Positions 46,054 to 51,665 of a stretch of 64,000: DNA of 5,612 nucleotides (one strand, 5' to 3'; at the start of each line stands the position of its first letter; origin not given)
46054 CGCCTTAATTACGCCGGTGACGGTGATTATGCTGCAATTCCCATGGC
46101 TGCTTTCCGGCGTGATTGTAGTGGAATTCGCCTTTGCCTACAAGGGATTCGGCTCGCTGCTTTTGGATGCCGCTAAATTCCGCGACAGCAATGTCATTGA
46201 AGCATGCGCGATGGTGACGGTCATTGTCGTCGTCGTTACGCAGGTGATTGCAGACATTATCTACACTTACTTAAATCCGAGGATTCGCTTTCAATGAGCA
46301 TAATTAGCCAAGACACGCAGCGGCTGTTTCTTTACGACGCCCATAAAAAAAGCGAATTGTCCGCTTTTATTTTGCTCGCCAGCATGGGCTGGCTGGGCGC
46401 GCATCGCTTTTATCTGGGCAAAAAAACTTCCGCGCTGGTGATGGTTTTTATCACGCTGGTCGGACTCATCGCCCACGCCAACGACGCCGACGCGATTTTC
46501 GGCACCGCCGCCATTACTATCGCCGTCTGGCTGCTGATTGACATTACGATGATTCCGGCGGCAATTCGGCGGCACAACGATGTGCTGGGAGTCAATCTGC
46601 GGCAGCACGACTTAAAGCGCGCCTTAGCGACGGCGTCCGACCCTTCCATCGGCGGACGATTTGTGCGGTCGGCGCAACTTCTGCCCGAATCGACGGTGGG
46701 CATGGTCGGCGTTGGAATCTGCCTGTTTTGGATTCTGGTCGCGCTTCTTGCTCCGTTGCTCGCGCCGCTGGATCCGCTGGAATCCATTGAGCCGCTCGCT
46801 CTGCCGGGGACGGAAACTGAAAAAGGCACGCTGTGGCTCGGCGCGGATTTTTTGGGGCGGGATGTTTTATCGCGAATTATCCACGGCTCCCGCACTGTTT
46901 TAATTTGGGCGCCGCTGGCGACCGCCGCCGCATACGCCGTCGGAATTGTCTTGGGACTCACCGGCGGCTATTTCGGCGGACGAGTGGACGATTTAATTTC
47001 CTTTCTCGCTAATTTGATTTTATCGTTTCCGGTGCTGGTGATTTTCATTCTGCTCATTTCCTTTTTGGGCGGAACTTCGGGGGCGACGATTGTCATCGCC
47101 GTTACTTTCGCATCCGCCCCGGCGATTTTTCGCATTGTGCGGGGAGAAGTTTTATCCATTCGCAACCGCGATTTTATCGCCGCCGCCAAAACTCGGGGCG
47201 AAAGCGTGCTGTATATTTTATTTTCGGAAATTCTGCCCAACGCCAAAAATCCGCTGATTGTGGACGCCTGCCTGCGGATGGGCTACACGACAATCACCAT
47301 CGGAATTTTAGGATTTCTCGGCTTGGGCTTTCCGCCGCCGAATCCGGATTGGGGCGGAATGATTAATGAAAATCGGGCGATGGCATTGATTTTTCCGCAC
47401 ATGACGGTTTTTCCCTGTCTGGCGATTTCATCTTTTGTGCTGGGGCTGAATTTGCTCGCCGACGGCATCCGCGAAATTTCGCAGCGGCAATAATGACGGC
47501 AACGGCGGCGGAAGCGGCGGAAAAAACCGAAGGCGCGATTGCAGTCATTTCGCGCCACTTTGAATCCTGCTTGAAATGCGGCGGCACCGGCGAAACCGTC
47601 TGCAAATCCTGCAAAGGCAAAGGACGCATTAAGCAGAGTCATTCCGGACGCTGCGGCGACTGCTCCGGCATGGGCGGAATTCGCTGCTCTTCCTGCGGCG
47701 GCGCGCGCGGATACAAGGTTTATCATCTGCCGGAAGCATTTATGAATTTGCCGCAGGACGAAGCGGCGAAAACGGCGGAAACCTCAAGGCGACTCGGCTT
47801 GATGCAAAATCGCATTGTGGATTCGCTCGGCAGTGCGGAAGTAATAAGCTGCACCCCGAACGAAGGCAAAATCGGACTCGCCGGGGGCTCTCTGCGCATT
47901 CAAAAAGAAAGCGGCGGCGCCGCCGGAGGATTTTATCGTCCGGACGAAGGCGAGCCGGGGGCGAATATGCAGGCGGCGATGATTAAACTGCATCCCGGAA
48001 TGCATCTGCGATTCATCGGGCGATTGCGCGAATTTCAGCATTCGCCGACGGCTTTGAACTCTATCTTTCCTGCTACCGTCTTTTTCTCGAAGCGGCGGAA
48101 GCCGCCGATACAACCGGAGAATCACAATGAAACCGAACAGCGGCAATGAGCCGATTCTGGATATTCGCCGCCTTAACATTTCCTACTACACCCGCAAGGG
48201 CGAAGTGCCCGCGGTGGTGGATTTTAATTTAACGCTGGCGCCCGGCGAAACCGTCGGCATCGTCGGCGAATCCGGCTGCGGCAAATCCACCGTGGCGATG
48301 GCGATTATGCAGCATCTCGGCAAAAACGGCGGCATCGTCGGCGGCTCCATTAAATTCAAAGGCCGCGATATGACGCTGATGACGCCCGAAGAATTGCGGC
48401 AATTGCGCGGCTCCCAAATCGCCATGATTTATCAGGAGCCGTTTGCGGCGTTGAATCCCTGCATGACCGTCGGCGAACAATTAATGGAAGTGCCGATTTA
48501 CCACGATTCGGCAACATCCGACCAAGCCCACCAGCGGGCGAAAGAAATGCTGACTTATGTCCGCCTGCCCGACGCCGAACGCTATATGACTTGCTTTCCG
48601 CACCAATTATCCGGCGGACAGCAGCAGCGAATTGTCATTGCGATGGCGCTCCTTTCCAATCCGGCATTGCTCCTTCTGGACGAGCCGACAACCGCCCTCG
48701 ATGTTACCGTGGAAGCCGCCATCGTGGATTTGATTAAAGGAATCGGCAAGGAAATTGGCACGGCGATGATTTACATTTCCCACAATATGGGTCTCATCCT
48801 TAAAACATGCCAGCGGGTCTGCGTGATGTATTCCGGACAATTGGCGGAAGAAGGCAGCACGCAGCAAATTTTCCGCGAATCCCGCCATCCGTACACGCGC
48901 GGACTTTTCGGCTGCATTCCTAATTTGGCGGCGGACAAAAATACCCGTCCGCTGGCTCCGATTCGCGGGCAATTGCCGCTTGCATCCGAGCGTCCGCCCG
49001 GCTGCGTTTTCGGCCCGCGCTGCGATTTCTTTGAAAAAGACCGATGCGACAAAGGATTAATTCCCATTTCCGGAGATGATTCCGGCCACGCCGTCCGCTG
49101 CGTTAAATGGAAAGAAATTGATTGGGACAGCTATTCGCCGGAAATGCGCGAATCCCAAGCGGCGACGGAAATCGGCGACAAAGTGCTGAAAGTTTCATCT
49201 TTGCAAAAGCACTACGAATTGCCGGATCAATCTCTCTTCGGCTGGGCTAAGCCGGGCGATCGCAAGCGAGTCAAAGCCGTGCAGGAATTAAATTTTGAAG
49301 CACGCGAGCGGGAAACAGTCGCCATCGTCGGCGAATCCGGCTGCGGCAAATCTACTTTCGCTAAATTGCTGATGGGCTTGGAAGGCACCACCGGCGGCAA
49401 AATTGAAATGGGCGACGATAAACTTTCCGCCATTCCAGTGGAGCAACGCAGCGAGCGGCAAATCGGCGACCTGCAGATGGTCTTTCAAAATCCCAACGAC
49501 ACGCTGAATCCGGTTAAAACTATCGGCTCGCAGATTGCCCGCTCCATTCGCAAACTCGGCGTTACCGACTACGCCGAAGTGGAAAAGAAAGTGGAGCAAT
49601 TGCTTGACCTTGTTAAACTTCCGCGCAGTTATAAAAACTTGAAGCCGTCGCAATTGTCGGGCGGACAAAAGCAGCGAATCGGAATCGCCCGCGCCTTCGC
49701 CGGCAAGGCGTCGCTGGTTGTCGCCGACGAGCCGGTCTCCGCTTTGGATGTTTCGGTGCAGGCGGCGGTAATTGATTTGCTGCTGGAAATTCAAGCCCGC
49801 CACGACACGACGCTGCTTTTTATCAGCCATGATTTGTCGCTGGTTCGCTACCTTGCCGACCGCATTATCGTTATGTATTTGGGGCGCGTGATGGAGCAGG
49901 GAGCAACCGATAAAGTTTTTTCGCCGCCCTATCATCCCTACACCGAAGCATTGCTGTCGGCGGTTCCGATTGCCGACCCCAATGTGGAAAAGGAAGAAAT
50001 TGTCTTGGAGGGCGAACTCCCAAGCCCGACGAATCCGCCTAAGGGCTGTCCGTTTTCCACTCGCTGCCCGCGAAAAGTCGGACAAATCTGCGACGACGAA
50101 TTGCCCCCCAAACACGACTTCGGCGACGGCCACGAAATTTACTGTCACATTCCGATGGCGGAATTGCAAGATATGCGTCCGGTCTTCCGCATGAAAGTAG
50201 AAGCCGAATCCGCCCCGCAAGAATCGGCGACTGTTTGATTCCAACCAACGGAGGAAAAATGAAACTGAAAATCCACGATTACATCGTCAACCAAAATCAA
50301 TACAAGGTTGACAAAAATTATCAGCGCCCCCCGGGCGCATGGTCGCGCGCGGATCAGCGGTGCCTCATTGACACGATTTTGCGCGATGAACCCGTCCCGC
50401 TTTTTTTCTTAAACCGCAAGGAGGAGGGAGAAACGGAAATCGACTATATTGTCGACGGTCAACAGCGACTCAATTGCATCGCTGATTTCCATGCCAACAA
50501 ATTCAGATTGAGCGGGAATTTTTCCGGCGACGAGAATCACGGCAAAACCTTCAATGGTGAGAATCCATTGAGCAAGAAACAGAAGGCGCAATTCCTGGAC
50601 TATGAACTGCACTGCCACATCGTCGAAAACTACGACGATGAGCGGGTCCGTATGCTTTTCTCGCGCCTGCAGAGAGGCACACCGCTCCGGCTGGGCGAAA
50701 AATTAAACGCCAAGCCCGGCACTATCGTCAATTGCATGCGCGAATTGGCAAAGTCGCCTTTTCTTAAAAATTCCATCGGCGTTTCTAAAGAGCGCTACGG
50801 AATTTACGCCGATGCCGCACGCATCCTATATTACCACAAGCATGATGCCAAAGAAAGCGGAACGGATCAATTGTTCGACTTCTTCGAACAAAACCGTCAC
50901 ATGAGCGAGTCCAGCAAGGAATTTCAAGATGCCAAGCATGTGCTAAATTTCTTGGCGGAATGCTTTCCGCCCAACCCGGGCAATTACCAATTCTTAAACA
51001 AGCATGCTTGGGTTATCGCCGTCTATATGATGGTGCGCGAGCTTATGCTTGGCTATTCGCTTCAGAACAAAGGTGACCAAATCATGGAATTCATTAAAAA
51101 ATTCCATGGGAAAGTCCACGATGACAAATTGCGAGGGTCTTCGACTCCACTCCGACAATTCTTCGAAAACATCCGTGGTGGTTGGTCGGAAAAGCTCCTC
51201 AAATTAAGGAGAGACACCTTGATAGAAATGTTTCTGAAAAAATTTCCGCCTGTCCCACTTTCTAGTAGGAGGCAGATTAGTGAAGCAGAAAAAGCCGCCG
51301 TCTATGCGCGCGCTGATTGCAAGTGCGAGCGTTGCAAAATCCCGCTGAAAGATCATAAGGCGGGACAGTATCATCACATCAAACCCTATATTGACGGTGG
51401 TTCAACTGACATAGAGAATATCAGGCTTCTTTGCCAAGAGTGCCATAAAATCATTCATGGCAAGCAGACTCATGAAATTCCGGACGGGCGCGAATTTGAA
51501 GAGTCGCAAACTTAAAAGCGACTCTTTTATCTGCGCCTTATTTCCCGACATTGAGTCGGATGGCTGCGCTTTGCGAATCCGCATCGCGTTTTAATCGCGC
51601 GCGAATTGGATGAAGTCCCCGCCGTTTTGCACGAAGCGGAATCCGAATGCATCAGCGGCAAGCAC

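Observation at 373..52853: Long G/C homopolymers expanded inside core genes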

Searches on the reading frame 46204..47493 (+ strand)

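Call 42: search_protein_families(library=ncbifam, proteins=[window:46204-47493:+], max_evalue=0.00001)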
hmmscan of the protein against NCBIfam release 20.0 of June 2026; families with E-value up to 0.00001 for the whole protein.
window:46204-47493:+ (429 aa): 15 families
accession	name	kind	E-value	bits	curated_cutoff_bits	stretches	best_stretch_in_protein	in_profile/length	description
NF045473.1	Opp1C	equivalog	8.6e-59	199.1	350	1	163-425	4-262/267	nickel/cobalt ABC transporter permease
NF045474.1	Opp2C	equivalog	5.1e-56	189.9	300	1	209-425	19-234/236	nickel transporter permease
NF045476.1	Opp4C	equivalog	4.1e-55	187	350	1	164-424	14-273/278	oligopeptide ABC transporter permease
TIGR02790.1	nickel_nikC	equivalog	4.6e-54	183.7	358.45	1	170-425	5-256/258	nickel ABC transporter permease subunit NikC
NF011662.0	PRK15082.1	equivalog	2.7e-53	181.3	484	1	160-424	33-294/303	glutathione ABC transporter permease GsiD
NF007738.0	PRK10417.1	equivalog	5.9e-47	160.5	335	1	167-424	12-265/277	nickel ABC transporter permease subunit NikC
NF008160.0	PRK10913.1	equivalog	3.3e-46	158.1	483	1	167-424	33-292/300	dipeptide ABC transporter permease DppC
NF007376.0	PRK09881.1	equivalog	2.5e-44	151.4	434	1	157-425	24-288/298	D,D-dipeptide ABC transporter permease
NF045475.1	Opp3C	equivalog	4.7e-44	150.8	450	1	209-424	107-321/328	oligopeptide ABC transporter permease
NF047573.1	opine_perm_CntC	exception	1.3e-42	146.1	440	1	164-423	9-264/271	staphylopine uptake ABC transporter permease subunit CntC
NF011691.0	PRK15111.1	equivalog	2.6e-32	112.6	379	1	158-424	21-289/296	putrescine export ABC transporter permease SapC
NF011935.0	PRK15406.1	equivalog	9.7e-31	107.6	433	1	174-424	47-295/302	oligopeptide ABC transporter permease OppC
NF043080.1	MMSYN1_0166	equivalog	6.1e-26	91.1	370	1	162-416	36-291/307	oligopeptide ABC transporter permease OppC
NF011596.0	PRK15021.1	subfamily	8.2e-21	74.4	439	1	209-411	120-320/341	microcin C ABC transporter permease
NF045470.1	Opp2B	equivalog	1.1e-08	34.7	350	1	218-360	80-236/300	nickel ABC transporter permease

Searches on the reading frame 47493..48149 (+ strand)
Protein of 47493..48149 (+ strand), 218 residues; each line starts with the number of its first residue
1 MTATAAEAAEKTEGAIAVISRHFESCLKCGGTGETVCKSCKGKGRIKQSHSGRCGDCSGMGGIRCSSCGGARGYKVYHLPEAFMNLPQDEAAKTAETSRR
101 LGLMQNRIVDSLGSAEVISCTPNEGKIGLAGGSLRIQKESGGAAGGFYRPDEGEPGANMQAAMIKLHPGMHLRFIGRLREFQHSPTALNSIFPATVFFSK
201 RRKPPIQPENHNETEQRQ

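Call 38: find_encoding_contigs(protein=window:47493-48149:+, flank=10000, max_places=10)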
Protein window:47493-48149:+ (218 aa): no gene with exactly this product is on record in the collection.

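Call 42: search_protein_families(library=ncbifam, proteins=[window:47493-48149:+], max_evalue=0.00001)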
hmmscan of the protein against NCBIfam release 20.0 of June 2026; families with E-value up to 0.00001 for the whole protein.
window:47493-48149:+ (218 aa): 0 families

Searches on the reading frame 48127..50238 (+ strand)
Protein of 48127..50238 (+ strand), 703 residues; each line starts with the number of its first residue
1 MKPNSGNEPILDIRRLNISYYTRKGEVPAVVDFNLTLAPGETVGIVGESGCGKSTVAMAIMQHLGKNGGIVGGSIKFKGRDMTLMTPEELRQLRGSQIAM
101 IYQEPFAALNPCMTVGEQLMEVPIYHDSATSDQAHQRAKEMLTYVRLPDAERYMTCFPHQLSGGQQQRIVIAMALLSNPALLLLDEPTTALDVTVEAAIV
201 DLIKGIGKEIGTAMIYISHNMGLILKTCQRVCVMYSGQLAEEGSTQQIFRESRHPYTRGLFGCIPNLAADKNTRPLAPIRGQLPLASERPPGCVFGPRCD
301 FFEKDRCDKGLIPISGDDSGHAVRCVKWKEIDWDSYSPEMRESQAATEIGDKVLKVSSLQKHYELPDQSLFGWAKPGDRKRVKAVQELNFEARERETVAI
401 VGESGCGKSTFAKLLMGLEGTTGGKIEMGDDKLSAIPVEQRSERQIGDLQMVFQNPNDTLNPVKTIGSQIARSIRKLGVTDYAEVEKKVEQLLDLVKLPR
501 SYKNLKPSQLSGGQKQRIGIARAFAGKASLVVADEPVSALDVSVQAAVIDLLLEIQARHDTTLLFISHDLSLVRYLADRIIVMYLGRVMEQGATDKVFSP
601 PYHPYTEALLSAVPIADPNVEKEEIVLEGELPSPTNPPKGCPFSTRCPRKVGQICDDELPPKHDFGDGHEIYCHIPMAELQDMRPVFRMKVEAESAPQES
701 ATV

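Call 42: search_protein_families(library=ncbifam, proteins=[window:48127-50238:+], max_evalue=0.00001)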
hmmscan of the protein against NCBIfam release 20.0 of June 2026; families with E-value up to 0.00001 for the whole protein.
window:48127-50238:+ (703 aa): 192 families (the best 25 are shown)
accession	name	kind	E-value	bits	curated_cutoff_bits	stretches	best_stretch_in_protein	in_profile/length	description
NF011659.0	PRK15079.1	equivalog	1.6e-160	533.3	540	2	351-660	9-316/334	murein tripeptide/oligopeptide ABC transporter ATP binding protein OppF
NF008453.0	PRK11308.1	subfamily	1.2e-159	530.9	408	2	347-675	6-325/334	dipeptide ABC transporter ATP-binding protein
NF007010.1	PRK09473.1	subfamily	2.4e-156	519.3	575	2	10-309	1-296/318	oligopeptide ABC transporter ATP-binding protein OppD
NF008246.0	PRK11022.1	equivalog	5.7e-144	479.2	541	2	10-325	3-314/326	dipeptide ABC transporter ATP-binding protein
NF007613.0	PRK10261.1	equivalog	1.5e-137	459.6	1077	2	8-272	10-280/623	glutathione ABC transporter ATP-binding protein GsiA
NF043071.1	DppF_dipep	equivalog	2.5e-133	444.6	660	2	349-667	9-319/331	dipeptide ABC transporter ATP-binding subunit DppF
NF043079.1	MMSYN1_0167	equivalog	1.6e-125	420.1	740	3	87-301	297-509/561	oligopeptide ABC transporter ATP-binding protein OppD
NF011713.0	PRK15134.1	equivalog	1.9e-116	389.8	834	2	8-266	3-262/529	microcin C ABC transporter ATP-binding protein YejF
TIGR02770.1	nickel_nikD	equivalog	1.2e-115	384.8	318.7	2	30-261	2-226/230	nickel import ATP-binding protein NikD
NF047576.1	opine_ATP_CntF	equivalog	2.3e-112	374.5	385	2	10-261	2-250/264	staphylopine uptake ABC transporter ATP-binding protein CntF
NF047578.1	opine_ATP_CntD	equivalog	3.4e-112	374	380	2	10-261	2-250/266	staphylopine uptake ABC transporter ATP-binding protein CntD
NF007739.0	PRK10419.1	subfamily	2e-107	358.7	354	2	353-617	3-262/268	nickel ABC transporter ATP-binding protein NikE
TIGR02769.1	nickel_nikE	equivalog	4.4e-106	354.2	332.55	2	354-618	3-258/265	nickel import ATP-binding protein NikE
NF011674.0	PRK15093.1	equivalog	4.1e-100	335.1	627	2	9-305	2-304/330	putrescine export ABC transporter ATP-binding protein SapD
NF043078.1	MMSYN1_0168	equivalog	5.2e-100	335.9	800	4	507-626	491-610/649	oligopeptide ABC transporter ATP-binding protein OppF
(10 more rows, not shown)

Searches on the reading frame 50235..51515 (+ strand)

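Call 42: search_protein_families(library=ncbifam, proteins=[window:50235-51515:+], max_evalue=0.00001)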
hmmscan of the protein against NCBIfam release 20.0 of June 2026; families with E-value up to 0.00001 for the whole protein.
window:50235-51515:+ (426 aa): 1 family
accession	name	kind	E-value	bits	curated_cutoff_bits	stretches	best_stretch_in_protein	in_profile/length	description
NF040563.1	guided_IscB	equivalog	2e-08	33.7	175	1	352-415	183-243/314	RNA-guided endonuclease IscB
